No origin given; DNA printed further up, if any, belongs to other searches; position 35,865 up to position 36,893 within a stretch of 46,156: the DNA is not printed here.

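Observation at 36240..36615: Two perfect 34-bp palindromes, related by compensatory base-pair swaps, sit in frame inside a Y1/HuH transposase ORF and bracket its catalytic core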

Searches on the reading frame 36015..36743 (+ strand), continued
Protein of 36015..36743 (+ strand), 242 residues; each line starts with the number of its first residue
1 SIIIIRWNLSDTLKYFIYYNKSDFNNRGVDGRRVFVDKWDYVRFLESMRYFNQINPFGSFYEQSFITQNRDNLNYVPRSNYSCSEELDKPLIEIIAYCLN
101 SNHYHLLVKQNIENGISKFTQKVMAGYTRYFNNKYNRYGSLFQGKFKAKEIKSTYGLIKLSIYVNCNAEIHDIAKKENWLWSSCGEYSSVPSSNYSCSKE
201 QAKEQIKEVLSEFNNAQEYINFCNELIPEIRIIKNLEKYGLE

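Call 49: find_encoding_contigs(protein=P0004, flank=10000, max_places=2)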
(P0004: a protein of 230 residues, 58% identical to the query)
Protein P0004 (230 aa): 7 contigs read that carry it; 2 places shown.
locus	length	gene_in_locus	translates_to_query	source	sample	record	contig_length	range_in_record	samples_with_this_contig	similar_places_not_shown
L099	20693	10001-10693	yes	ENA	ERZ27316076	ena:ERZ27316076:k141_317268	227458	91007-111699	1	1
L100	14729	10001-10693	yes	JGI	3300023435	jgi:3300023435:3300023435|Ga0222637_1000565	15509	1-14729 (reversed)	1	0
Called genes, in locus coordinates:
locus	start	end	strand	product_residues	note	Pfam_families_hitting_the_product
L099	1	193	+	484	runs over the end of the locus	PF08323:Glyco_transf_5, PF00534:Glycos_transf_1, PF13692:Glyco_trans_1_4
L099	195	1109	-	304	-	PF01087:GalP_UDP_transf, PF16285:DUF4931_N, PF01230:HIT (faint), PF16268:DUF4921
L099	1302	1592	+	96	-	PF00166:Cpn10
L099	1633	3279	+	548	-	PF00118:Cpn60_TCP1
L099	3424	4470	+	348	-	PF01594:AI-2E_transport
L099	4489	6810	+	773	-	PF13431:TPR_17 (faint), PF07719:TPR_2 (faint), PF13174:TPR_6 (faint), PF14559:TPR_19, PF23914:TPR_CcmH_CycH (weak), PF13414:TPR_11, PF13424:TPR_12 (weak), PF13432:TPR_16 (weak), +8 more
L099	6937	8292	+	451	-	PF00587:tRNA-synt_2b, PF03129:HGTP_anticodon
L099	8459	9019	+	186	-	PF04011:LemA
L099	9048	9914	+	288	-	PF04536:TPM_phosphatase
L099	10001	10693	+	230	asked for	PF01797:Y1_Tnp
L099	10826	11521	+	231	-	PF07603:Lcl_C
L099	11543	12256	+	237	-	-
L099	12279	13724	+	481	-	PF01410:COLFI, PF00147:Fibrinogen_C (weak)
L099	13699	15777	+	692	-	-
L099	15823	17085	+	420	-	PF00675:Peptidase_M16, PF05193:Peptidase_M16_C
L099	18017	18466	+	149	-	PF01797:Y1_Tnp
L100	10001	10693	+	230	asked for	PF01797:Y1_Tnp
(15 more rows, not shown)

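Call 50: find_encoding_contigs(protein=P0045, flank=10000, max_places=2)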
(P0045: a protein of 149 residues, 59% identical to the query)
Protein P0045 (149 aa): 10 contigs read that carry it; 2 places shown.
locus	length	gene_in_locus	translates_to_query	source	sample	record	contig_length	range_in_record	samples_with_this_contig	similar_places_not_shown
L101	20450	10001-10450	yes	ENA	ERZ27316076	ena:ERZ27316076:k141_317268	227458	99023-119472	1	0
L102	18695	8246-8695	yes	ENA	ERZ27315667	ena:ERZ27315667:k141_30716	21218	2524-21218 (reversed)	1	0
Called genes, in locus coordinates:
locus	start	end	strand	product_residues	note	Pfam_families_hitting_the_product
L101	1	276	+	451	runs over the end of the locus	PF00587:tRNA-synt_2b, PF03129:HGTP_anticodon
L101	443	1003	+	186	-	PF04011:LemA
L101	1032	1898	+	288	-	PF04536:TPM_phosphatase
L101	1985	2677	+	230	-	PF01797:Y1_Tnp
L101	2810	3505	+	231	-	PF07603:Lcl_C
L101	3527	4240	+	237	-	-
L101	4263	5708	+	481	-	PF01410:COLFI, PF00147:Fibrinogen_C (weak)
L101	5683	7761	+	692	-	-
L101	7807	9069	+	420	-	PF00675:Peptidase_M16, PF05193:Peptidase_M16_C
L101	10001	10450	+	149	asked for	PF01797:Y1_Tnp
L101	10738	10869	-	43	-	-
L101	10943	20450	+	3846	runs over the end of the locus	PF12728:HTH_17 (faint)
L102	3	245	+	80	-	?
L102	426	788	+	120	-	PF01541:GIY-YIG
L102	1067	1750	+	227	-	PF07603:Lcl_C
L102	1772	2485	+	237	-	-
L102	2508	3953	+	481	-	PF01410:COLFI, PF00147:Fibrinogen_C (weak)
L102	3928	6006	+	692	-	-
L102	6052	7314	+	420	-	PF00675:Peptidase_M16, PF05193:Peptidase_M16_C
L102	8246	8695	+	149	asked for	PF01797:Y1_Tnp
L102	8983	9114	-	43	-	-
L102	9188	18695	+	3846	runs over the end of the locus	PF12728:HTH_17 (faint)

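Call 51: find_encoding_contigs(protein=P0006, flank=10000, max_places=1)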
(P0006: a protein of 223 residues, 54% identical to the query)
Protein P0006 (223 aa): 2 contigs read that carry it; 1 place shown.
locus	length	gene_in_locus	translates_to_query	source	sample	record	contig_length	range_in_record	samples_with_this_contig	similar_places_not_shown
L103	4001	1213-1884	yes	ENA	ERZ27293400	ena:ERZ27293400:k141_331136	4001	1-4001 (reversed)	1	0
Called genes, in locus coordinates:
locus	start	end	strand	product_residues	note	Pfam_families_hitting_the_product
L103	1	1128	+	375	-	?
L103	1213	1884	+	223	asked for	PF01797:Y1_Tnp (weak)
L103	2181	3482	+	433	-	PF04055:Radical_SAM, PF13186:SPASM (weak)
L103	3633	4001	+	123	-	?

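Call 52: find_encoding_contigs(protein=P0033, flank=10000, max_places=2)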
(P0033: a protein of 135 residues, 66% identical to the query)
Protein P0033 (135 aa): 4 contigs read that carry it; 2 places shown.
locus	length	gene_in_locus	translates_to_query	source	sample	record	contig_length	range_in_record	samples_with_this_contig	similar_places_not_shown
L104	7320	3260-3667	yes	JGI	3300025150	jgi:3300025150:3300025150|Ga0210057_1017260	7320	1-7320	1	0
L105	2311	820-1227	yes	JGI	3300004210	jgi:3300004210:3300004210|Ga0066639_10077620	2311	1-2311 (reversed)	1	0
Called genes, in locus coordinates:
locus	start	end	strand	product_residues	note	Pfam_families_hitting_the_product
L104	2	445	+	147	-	?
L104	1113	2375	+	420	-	PF00675:Peptidase_M16, PF05193:Peptidase_M16_C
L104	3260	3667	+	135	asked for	-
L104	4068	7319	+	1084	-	?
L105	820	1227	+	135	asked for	-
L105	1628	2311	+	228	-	?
